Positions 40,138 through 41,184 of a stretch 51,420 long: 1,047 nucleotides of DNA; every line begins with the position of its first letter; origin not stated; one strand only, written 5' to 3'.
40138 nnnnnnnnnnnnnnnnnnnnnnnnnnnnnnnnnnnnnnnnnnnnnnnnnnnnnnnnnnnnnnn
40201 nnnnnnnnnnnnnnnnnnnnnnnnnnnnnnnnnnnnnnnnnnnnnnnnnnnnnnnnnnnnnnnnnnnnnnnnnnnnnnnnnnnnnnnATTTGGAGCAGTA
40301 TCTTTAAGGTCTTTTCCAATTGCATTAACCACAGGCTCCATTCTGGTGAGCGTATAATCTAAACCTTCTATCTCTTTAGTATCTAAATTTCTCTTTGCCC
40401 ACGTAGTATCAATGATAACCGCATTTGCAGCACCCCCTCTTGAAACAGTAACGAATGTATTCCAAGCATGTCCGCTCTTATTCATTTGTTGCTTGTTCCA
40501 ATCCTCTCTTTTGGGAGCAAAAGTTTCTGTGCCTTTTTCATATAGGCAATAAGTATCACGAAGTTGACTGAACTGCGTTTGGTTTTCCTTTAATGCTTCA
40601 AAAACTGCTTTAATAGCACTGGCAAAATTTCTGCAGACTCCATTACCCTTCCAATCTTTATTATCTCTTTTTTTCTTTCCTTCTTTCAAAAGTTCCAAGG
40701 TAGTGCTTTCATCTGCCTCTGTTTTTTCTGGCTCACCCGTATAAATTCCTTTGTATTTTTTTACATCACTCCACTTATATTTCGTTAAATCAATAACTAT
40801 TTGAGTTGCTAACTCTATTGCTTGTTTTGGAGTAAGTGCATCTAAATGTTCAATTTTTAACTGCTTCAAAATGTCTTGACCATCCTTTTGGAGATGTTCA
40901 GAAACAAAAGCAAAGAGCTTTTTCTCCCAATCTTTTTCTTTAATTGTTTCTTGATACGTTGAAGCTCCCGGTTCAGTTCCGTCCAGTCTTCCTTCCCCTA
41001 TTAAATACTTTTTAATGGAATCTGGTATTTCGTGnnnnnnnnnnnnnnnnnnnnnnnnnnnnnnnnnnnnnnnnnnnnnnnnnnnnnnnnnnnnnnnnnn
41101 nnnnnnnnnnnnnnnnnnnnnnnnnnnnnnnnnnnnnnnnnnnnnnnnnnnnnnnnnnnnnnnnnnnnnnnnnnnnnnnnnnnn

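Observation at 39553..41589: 678-aa transglutaminase/papain-like protein splitting the HisH/HisF amidotransferase module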

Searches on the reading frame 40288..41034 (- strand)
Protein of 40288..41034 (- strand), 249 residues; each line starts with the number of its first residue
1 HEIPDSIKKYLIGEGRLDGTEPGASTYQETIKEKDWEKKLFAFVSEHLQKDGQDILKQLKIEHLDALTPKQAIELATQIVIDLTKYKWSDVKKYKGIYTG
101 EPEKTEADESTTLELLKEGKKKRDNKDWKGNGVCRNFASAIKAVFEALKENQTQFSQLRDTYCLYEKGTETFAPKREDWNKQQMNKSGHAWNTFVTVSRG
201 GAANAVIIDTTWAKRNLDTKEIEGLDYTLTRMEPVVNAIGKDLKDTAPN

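Call 45: predict_structure(alignment_id=A2)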
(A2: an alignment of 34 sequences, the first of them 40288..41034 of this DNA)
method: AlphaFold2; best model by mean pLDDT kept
length: 249 residues; sequences in the alignment: 34
mean_pLDDT: 78.6   pTM: 0.82
mean pLDDT of the five models: 78.6, 78.4, 75.9, 75.5, 75.2
residues with pLDDT >= 90: 94; 70-90: 78; 50-70: 51; < 50: 26
segments of 3 or more residues with pLDDT < 50: 95-99, 171-186, 228-230
pLDDT, mean of each block of 10 residues (from residue 1): 76 83 92 98 96 89 91 92 88 52 84 98 92 91 96 86 80 42 53 80 62 58 55 63 64
secondary structure, 60 per line:
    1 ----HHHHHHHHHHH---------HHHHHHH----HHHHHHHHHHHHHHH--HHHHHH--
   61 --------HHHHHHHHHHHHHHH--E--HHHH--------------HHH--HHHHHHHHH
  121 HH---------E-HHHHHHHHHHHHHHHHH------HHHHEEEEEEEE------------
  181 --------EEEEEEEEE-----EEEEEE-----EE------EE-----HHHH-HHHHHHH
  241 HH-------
elements in order: H5-15 H25-31 H36-50 H53-58 H69-83 H89-92 H112-122 H134-150 H157-160 E161-168 E189-197 E203-208 H229-232 H234-242

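Call 47: fold_search(model_id=the predicted structure, library=pdb)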
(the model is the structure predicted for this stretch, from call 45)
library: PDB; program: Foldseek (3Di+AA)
matches with E <= 10: 147; with E <= 0.001: 0
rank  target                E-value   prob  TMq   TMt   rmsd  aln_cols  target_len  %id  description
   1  8es4_A                3.1e-01  0.06  0.12  0.07  19.6       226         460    9  Focused reconstruction of HRP29 tail (released 2023-10-18)
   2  8i4m_S                7.7e-01  0.06  0.14  0.07  19.8       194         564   11  Portal-tail complex structure of the Cyanophage P-SCSP1u (released 2023-11-01)
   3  1z7c                  1.5e+00  0.03  0.13  0.17  16.3       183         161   10  Crystal Structure of Human Placental Lactogen (released 2006-03-07)
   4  8f2r_E                1.9e+00  0.03  0.14  0.17  26.2       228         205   10  Human CCC complex (released 2023-05-24)
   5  6imn_B                2.3e+00  0.12  0.14  0.09  12.6        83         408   16  The crystal structure of AsfvLIG:CT2 complex (released 2019-02-27)
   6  2xhc                  2.5e+00  0.08  0.09  0.07   7.5        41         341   10  Crystal Structure of Thermotoga maritima N-utilization Substance G (NusG) (released 2011-06-29)
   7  6imk_A                3.5e+00  0.10  0.14  0.09  12.1        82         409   15  The crystal structure of AsfvLIG:CG complex (released 2019-02-27)
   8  6iml_A                3.5e+00  0.09  0.14  0.09  12.4        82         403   16  The crystal structure of AsfvLIG:CT1 complex (released 2019-02-27)
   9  3n6h_A                3.5e+00  0.06  0.09  0.06  10.7        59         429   14  Crystal structure of Mandelate racemase/muconate lactonizing protein from Actinobacillus succinogenes 130Z complexed w (released 2010-07-21)
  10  1wzn_A                3.5e+00  0.04  0.12  0.12  13.9        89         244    9  Crystal Structure of the SAM-dependent methyltransferase from Pyrococcus horikoshii OT3 (released 2006-03-14)
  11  7yf0_c                3.5e+00  0.04  0.13  0.04  12.9       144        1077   10  In situ structure of polymerase complex of mammalian reovirus in the core (released 2023-03-29)
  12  2xha_A                4.1e+00  0.07  0.09  0.12   6.0        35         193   14  Crystal Structure of Domain 2 of Thermotoga maritima N-utilization Substance G (NusG) (released 2011-06-29)
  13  3n6j_A                4.1e+00  0.05  0.09  0.05  11.1        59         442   10  Crystal structure of Mandelate racemase/muconate lactonizing protein from Actinobacillus succinogenes 130Z (released 2010-07-21)
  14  3n6h_C                4.1e+00  0.04  0.09  0.06  12.5        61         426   10  Crystal structure of Mandelate racemase/muconate lactonizing protein from Actinobacillus succinogenes 130Z complexed w (released 2010-07-21)
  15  5lq7                  4.1e+00  0.02  0.12  0.14  12.7       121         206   12  Salmonella effector SpvD - G161 variant (released 2016-11-02)
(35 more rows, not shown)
